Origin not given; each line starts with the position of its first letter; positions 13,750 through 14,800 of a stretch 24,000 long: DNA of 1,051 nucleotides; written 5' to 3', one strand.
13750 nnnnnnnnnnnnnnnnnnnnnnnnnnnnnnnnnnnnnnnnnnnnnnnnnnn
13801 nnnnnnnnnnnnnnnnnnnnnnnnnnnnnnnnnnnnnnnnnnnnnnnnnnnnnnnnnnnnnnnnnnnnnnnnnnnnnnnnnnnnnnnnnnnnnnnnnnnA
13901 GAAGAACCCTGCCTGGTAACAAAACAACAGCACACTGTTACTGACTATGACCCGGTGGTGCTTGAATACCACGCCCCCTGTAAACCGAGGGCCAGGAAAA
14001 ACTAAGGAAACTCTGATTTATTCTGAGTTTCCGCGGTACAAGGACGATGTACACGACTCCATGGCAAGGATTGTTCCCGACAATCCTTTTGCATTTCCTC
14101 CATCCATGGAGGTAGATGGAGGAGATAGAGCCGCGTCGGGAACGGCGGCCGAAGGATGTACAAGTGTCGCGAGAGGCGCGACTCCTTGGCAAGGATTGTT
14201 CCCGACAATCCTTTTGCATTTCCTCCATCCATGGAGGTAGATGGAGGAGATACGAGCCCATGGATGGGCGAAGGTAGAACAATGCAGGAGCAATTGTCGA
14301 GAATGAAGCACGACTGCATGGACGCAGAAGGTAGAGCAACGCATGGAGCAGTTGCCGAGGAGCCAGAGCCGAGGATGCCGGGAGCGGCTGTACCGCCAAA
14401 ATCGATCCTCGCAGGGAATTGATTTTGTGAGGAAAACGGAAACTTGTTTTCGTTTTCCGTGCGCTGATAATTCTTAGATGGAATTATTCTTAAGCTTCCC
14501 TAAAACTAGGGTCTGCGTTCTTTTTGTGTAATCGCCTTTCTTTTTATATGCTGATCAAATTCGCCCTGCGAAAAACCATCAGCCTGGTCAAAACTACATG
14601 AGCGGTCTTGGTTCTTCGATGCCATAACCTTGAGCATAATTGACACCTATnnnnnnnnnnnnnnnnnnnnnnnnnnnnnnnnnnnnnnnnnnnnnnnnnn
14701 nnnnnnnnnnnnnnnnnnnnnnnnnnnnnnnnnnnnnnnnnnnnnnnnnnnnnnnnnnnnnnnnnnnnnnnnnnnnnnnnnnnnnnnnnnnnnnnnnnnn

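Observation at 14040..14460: GGA-loop hairpin array: candidate Csr/Rsm-type protein-sponge sRNA next to the quorum-sensing genes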

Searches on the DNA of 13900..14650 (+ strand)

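Call 4: search_rna_families(source=window, start=13900, end=14650, threshold=evalue, max_evalue=10, show_alignments=3)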
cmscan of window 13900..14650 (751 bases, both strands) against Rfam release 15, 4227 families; matches with E-value up to 10: 7.
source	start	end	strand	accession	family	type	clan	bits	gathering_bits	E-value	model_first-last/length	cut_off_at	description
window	14079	14127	-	RF02278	Betaproteobacteria_toxic_sRNA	Gene; sRNA;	-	18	50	0.59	1-64/64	no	Betaproteobacteria toxic small RNA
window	14204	14252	-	RF02278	Betaproteobacteria_toxic_sRNA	Gene; sRNA;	-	18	50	0.59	1-64/64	no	Betaproteobacteria toxic small RNA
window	14509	14566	-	RF00105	SNORD115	Gene; snRNA; snoRNA; CD-box;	-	16.3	39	5.6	1-82/82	no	Small nucleolar RNA SNORD115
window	14458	14531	+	RF02085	Yar_1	Gene; lncRNA;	-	15.3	50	1.3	1-74/74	no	Yellow-achaete intergenic RNA conserved region 1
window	14213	14256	+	RF04240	mir-4716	Gene; miRNA;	-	15.1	76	5.9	1-84/84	no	mir-4716 microRNA precursor family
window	13992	14011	+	RF00522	PreQ1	Cis-reg; riboswitch;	-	14.9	39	3.5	1-45/45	no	PreQ1 (pre queuosine) riboswitch aptamer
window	14398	14512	+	RF02634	EF3314_EF3315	Gene; sRNA;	-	14.3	100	1.2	1-141/141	no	Enterococcus sRNA EF3314_EF3315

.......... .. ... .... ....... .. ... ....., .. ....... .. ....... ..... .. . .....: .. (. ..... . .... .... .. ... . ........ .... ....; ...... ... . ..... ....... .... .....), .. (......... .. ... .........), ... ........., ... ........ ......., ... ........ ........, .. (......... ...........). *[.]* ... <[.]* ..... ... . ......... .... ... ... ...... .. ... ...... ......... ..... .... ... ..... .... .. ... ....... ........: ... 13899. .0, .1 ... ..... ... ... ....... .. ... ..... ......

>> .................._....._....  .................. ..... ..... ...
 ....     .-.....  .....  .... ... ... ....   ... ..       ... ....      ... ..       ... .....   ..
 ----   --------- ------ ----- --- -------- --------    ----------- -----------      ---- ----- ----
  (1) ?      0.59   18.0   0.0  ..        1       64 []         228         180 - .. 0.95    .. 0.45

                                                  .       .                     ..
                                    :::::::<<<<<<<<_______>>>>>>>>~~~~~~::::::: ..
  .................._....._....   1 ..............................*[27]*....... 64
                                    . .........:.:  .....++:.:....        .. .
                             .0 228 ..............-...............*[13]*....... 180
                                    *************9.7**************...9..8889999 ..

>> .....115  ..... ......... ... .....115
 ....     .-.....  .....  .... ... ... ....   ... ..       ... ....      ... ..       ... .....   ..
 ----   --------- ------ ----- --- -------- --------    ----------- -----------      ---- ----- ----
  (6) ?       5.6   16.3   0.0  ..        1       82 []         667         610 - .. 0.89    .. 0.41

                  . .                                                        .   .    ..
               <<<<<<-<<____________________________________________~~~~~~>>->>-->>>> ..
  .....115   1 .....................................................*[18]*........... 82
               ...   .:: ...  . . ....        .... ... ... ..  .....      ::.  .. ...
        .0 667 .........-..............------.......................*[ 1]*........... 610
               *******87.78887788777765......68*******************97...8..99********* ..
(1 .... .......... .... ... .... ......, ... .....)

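Call 10: search_dna_similar(query=window:13900-14650:+, collection=plasmids, mode=distant)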
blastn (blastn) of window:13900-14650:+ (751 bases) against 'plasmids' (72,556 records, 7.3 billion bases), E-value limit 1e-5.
Records with a match: 6; places in all: 12; records where one place covers at least 80% of the query: 0.
Best place of each record, by identity: 90-95% 6.
By first word of the organism name: Pseudoalteromonas 6.
By predicted mobility (MOB-suite, as given by PLSDB): non-mobilizable 6.
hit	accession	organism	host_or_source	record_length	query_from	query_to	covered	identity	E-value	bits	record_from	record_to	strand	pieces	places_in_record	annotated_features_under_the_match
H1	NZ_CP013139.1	Pseudoalteromonas sp. Bsw20308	seawater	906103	411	460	7%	92.0%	5e-9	70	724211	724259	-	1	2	none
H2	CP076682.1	Pseudoalteromonas shioyasakiensis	isolated microorganism,Ocean water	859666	411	460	7%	92.0%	5e-9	70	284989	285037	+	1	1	none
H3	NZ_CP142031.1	Pseudoalteromonas sp. CuT4-3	whole organism,deep-sea sediment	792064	411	460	7%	92.0%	5e-9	70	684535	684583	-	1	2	none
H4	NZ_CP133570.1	Pseudoalteromonas sp. HL-AS1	sediment core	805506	411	460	7%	92.0%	5e-9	70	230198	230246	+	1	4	none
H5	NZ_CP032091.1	Pseudoalteromonas donghaensis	cell culture,seawater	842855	411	460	7%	90.0%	2e-7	65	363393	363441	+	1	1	none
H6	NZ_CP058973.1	Pseudoalteromonas sp. JSTW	cell culture,marine sediment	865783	411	460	7%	90.0%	2e-7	65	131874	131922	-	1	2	none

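Call 12: get_annotated_region(hit=H4, flank=1500)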
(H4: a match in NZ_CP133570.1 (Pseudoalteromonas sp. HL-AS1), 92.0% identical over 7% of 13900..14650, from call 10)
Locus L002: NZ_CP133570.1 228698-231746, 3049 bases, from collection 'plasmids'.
description: Pseudoalteromonas sp. HL-AS1 plasmid unnamed, complete sequence
organism: Pseudoalteromonas sp. HL-AS1 (NCBI taxid 3071081)
taxonomy: Bacteria; Pseudomonadota; Gammaproteobacteria; Alteromonadales; Pseudoalteromonadaceae; Pseudoalteromonas; Pseudoalteromonas sp. HL-AS1
host: -; source: sediment core; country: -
typing (MOB-suite, as given by PLSDB): non-mobilizable
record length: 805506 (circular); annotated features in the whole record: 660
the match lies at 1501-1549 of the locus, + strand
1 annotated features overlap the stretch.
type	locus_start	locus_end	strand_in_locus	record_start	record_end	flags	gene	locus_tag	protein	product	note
CDS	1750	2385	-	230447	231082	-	-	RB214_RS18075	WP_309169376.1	isoprenylcysteine carboxylmethyltransferase family protein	-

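Call 14: search_rna_families(source=L002, threshold=evalue, max_evalue=1)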
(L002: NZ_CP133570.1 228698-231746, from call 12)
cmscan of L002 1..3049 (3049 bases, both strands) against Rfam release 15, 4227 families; matches with E-value up to 1: 1.
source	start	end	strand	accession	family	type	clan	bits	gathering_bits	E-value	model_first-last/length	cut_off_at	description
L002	2772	2886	-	RF00001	5S_rRNA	Gene; rRNA;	CL00113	70.3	38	3.9e-14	1-120/120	no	5S ribosomal RNA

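Call 55: search_rna_families(source=window, start=14240, end=14370, threshold=evalue, max_evalue=10, show_alignments=4)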
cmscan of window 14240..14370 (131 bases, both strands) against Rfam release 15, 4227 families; matches with E-value up to 10: 1.
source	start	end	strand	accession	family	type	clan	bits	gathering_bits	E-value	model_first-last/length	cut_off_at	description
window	14356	14369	+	RF01276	sR53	Gene; snRNA; snoRNA; CD-box;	-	8.1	49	8.1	47-60/60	no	Small nucleolar RNA sR53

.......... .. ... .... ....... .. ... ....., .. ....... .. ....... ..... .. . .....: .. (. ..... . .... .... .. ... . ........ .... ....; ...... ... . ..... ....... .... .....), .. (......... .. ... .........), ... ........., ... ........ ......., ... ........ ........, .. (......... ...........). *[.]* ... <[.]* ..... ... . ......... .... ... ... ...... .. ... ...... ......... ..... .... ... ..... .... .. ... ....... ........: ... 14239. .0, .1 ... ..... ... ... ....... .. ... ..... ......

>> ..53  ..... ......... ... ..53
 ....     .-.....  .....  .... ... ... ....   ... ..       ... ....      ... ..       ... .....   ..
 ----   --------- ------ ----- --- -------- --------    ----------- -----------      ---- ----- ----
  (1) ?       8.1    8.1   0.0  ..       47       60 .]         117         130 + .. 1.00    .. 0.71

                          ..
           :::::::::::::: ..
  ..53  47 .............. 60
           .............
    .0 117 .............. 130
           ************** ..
